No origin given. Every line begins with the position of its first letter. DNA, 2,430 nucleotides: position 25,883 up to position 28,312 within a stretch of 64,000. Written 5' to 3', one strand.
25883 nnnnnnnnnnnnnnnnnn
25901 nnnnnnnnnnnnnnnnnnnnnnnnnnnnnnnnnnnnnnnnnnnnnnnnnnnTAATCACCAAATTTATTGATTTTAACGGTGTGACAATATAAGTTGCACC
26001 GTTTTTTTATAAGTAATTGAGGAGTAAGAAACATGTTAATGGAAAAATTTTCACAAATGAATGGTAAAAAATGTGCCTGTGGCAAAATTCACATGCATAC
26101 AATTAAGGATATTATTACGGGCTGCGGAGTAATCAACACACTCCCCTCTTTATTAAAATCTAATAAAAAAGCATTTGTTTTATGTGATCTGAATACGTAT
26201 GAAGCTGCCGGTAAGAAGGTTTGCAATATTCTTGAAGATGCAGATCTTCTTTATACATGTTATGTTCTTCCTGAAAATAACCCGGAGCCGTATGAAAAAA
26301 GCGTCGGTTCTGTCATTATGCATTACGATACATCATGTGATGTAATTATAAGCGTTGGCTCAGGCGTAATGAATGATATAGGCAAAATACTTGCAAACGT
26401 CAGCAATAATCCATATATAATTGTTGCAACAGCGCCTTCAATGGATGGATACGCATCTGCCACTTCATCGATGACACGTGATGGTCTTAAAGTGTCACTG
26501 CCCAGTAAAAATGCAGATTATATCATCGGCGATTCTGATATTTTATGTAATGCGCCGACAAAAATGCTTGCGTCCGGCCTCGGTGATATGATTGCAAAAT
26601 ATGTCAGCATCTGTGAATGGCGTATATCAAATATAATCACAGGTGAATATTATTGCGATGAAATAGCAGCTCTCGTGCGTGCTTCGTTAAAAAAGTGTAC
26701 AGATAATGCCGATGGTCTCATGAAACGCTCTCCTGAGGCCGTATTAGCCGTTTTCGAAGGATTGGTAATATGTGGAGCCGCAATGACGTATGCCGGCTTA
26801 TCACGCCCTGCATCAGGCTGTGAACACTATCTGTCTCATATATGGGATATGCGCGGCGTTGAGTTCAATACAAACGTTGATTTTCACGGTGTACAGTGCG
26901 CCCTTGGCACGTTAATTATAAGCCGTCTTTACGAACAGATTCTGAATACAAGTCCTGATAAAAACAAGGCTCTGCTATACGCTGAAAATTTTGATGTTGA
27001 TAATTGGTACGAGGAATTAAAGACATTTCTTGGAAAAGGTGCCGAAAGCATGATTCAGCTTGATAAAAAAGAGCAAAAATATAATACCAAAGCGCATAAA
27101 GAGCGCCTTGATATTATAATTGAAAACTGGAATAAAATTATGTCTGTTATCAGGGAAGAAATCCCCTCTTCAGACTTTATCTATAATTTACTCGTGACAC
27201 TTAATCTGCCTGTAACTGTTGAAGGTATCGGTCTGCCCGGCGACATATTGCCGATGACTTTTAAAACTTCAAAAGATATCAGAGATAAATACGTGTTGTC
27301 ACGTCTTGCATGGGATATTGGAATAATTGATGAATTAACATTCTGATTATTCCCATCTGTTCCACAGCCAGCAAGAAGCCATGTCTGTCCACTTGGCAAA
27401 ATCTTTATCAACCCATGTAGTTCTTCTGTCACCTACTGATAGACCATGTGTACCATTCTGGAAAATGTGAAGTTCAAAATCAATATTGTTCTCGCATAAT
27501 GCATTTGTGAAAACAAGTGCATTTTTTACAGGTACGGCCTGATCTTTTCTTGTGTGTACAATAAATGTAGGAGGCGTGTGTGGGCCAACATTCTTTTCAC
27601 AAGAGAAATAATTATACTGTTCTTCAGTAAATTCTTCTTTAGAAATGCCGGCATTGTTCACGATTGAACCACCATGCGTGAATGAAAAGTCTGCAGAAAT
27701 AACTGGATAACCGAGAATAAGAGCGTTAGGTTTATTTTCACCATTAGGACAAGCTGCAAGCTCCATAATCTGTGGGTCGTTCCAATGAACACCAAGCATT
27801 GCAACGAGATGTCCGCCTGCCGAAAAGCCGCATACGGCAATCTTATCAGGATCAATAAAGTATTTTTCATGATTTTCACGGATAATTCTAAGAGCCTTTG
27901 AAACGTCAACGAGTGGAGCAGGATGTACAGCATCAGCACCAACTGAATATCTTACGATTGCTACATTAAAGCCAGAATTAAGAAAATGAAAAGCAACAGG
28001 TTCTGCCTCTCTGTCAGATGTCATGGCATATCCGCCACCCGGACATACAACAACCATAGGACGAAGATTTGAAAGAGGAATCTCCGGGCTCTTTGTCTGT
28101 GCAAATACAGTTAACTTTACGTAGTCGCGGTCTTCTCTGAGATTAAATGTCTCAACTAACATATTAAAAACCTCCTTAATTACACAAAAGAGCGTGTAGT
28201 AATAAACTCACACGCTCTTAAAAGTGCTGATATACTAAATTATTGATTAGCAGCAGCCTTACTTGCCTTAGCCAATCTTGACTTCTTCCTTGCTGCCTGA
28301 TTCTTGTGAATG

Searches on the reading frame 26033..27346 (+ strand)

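Call 34: search_protein_families(library=pfam, proteins=[window:26033-27346:+], max_evalue=0.00001)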
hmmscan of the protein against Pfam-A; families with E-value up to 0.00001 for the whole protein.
window:26033-27346:+ (437 aa): 2 families
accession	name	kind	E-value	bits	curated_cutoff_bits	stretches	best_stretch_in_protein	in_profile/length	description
PF13685.12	Fe-ADH_2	-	2.8e-24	86.2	28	1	31-175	4-149/149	Iron-containing alcohol dehydrogenase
PF00465.25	Fe-ADH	-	2.3e-10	40.8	31.3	1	26-160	3-160/168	Iron-containing alcohol dehydrogenase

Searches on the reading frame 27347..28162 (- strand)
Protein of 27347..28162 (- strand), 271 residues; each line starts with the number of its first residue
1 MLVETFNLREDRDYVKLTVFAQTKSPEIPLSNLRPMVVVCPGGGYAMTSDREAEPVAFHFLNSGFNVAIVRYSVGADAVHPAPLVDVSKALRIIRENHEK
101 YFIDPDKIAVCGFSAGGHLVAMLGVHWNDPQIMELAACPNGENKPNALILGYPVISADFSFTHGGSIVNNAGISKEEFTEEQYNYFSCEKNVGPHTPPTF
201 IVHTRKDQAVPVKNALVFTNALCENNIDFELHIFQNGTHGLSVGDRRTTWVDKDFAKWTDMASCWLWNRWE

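Call 34: search_protein_families(library=pfam, proteins=[window:27347-28162:-], max_evalue=0.00001)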
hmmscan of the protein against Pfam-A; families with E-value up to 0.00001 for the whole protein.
window:27347-28162:- (271 aa): 3 families
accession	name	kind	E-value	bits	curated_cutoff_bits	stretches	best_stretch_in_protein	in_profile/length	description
PF20434.5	BD-FAE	-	3.8e-27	95.6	26.8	1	34-222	13-215/215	BD-FAE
PF00326.27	Peptidase_S9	-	6.6e-15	55.6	22.6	1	94-258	52-205/213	Prolyl oligopeptidase family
PF07859.19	Abhydrolase_3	-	6.1e-13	49.4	25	1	42-160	6-113/210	alpha/beta hydrolase fold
